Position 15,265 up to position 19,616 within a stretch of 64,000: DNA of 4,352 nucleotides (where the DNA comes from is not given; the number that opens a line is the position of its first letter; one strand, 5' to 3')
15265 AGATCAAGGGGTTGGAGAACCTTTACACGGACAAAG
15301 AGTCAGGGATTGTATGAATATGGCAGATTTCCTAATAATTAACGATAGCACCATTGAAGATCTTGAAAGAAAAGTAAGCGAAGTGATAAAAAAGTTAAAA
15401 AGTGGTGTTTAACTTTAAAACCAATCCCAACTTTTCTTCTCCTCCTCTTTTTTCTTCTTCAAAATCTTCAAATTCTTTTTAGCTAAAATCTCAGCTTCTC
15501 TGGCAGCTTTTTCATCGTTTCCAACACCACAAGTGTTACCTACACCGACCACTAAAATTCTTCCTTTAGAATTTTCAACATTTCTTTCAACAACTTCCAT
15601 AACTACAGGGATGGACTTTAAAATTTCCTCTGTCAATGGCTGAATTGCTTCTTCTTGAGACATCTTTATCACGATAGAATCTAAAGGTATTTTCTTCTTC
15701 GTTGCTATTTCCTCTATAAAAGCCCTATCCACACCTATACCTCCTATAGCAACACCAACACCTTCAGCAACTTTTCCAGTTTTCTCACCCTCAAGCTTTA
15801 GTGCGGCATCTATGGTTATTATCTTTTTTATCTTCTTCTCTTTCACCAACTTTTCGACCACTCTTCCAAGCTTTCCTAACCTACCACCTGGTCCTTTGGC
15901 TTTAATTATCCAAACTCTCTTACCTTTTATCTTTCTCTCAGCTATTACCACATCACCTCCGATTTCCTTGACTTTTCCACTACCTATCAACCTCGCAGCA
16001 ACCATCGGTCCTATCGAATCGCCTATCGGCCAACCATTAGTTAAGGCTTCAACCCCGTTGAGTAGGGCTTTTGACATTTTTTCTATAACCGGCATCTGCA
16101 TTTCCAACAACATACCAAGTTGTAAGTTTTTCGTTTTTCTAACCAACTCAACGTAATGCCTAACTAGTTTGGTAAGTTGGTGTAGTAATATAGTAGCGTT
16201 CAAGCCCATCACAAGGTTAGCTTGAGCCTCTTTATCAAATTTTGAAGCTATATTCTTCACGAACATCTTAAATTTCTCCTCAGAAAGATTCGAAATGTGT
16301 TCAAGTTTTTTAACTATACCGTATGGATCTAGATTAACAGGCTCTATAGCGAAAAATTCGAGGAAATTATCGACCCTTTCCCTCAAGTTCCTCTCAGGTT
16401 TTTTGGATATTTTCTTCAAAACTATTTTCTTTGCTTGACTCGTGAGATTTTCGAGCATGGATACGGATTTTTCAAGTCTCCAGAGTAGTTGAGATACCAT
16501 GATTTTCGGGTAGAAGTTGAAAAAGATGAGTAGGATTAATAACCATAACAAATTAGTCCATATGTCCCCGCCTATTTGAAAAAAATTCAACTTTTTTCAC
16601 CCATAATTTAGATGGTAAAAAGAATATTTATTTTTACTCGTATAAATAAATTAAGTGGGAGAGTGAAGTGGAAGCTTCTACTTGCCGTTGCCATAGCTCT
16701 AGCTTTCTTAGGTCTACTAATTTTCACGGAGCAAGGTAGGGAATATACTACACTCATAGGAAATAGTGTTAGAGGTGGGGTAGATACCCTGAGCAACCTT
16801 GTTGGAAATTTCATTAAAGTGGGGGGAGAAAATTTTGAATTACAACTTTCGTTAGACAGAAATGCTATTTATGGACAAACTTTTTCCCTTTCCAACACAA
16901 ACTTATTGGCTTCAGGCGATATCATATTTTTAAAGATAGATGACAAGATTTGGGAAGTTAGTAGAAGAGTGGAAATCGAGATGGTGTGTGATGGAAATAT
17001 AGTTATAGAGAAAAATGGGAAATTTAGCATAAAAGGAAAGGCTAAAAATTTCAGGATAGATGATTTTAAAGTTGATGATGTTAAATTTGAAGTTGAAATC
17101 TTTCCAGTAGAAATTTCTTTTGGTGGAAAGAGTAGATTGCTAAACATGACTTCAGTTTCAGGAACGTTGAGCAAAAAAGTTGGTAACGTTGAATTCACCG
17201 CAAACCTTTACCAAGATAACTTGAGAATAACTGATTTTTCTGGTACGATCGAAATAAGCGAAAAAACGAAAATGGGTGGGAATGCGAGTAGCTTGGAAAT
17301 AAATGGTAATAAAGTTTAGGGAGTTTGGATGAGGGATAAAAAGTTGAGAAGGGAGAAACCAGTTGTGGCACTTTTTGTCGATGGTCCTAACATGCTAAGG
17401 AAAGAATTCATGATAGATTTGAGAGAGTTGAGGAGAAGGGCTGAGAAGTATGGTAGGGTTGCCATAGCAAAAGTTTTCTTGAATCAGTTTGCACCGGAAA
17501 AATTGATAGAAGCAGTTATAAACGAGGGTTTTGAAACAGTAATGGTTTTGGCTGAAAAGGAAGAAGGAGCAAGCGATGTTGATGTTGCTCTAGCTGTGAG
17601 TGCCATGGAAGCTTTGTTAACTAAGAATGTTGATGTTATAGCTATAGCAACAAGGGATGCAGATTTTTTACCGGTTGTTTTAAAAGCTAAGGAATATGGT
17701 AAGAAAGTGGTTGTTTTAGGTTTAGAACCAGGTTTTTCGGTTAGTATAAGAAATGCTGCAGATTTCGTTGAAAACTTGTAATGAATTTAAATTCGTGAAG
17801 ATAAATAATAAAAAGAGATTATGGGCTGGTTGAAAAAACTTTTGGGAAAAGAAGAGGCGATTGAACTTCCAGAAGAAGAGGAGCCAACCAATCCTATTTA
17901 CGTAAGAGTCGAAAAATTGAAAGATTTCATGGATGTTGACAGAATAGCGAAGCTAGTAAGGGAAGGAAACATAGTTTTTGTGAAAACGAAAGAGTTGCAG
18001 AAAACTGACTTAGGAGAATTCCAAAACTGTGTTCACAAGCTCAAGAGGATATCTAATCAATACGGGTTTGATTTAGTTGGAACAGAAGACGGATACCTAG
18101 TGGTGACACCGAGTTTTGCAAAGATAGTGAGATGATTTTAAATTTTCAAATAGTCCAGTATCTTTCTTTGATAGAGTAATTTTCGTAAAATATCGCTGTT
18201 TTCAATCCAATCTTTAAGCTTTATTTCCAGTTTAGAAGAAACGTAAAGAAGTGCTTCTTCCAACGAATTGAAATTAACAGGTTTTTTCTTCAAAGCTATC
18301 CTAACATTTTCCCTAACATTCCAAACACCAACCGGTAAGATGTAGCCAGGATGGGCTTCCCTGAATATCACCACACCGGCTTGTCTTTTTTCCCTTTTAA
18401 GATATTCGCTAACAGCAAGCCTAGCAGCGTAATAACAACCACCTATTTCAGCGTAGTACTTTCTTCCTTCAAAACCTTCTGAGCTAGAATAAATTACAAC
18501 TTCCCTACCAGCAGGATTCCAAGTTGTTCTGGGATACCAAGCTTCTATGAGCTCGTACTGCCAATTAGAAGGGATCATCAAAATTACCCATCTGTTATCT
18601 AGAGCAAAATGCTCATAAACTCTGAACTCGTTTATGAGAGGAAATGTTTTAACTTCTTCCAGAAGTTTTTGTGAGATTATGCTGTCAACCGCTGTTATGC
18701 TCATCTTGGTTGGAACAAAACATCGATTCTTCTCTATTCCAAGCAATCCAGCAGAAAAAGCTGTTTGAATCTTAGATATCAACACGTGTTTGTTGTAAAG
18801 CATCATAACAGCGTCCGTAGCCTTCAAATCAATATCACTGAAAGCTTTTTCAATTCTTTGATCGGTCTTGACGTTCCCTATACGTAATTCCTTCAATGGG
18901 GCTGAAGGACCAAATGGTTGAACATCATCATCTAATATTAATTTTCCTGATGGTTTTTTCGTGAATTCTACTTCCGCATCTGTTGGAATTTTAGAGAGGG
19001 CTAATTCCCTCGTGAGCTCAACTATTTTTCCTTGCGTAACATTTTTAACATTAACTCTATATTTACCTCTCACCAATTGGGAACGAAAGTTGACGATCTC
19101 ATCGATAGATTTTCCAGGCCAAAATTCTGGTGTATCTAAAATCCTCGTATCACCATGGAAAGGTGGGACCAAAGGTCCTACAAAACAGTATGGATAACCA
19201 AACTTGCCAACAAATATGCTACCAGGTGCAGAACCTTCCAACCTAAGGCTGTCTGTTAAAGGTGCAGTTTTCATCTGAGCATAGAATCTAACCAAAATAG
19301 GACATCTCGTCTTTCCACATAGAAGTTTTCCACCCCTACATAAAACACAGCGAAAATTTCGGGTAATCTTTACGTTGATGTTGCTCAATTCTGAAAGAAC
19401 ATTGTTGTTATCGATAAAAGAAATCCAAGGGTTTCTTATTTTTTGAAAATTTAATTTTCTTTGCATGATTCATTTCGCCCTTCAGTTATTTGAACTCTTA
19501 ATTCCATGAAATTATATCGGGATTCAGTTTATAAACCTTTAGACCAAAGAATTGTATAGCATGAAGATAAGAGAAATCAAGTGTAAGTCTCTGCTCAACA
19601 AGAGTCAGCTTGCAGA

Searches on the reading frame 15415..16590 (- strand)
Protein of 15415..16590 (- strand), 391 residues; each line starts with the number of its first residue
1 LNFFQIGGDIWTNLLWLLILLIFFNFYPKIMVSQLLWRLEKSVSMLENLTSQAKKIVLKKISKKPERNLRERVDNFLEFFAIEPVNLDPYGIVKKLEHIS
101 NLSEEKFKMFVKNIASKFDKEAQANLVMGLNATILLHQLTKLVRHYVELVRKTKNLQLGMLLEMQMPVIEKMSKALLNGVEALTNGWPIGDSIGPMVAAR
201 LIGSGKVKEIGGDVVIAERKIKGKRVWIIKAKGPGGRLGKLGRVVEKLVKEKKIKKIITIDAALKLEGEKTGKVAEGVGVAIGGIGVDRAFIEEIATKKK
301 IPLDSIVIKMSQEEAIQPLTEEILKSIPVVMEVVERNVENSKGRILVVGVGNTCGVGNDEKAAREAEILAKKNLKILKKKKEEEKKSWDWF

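Call 33: search_protein_families(library=pfam, proteins=[window:15415-16590:-], max_evalue=0.00001)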
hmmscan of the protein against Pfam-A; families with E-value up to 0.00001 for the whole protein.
window:15415-16590:- (391 aa): 2 families
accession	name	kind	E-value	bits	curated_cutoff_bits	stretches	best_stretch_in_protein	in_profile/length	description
PF23542.1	DUF1512_C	-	1.9e-56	191.2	25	1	189-356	1-174/175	Domain of unknown function (DUF1512) C-terminal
PF07431.17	DUF1512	-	8.8e-40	136.7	25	1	12-183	3-175/177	Protein of unknown function (DUF1512) N-terminal domain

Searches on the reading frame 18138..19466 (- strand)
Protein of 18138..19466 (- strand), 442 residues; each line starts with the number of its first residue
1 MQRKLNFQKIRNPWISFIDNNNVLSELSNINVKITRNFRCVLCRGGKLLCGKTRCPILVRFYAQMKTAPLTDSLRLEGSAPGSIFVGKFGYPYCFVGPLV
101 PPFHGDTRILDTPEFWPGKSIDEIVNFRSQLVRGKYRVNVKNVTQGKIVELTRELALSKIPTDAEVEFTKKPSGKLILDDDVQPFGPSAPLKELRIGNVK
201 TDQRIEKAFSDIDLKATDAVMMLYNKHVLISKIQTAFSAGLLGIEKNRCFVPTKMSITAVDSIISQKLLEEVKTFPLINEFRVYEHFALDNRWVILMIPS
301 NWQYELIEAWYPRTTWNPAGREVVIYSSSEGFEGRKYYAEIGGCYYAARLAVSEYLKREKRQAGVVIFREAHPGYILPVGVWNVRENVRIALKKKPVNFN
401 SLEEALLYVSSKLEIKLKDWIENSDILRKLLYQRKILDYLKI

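Call 33: search_protein_families(library=pfam, proteins=[window:18138-19466:-], max_evalue=0.00001)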
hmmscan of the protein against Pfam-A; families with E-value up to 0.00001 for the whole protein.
window:18138-19466:- (442 aa): 2 families
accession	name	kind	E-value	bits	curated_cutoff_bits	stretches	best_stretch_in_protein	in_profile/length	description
PF04894.17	Nre_N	-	1.8e-94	317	25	1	49-317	1-270/270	Archaeal Nre, N-terminal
PF04895.17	Nre_C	-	1.5e-41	141.2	27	1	330-439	1-110/110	Archaeal Nre, C-terminal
